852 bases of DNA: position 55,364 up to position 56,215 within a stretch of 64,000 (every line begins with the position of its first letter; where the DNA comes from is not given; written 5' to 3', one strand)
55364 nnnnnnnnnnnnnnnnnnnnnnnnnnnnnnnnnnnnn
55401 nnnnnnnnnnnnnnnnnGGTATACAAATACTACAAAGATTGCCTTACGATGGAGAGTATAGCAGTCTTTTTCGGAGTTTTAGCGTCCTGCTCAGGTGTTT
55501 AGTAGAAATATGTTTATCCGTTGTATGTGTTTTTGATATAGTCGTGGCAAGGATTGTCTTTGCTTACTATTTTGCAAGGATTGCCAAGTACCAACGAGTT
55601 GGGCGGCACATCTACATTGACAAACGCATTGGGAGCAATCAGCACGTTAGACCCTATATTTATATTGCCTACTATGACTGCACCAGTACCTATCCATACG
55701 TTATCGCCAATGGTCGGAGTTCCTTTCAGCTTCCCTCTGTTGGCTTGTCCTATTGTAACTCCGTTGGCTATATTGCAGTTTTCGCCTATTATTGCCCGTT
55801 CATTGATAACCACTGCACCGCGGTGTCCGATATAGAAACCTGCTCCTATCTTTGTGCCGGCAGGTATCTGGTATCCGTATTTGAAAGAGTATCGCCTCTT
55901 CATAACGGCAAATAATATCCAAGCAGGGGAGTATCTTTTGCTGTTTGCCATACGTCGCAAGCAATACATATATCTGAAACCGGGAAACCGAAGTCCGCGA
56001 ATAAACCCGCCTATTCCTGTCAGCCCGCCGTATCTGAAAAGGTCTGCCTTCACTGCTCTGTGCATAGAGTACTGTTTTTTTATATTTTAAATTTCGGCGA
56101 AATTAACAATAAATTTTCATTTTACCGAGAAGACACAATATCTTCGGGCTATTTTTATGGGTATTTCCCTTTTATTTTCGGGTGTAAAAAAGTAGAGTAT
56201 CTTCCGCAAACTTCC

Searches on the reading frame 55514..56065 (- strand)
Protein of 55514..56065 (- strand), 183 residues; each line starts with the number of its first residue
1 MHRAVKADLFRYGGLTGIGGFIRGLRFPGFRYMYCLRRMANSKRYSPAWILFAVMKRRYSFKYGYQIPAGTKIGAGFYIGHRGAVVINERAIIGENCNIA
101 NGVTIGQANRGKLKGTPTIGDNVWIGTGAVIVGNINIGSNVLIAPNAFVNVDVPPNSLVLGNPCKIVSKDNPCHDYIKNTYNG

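Call 71: search_protein_families(library=pfam, proteins=[window:55514-56065:-], max_evalue=0.001)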
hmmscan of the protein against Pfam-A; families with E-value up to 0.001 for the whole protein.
window:55514-56065:- (183 aa): 3 families
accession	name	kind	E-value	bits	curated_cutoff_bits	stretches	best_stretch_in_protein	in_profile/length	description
PF00132.30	Hexapep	-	2.5e-14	52.7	27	2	117-149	2-34/36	Bacterial transferase hexapeptide (six repeats)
PF25084.1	LbH_EIF2B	-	5.7e-05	23.5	54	1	66-153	17-97/105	EIF2B subunit epsilon LbH domain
PF14602.12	Hexapep_2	-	0.00061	19.9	27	0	118-149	3-32/34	Hexapeptide repeat of succinyl-transferase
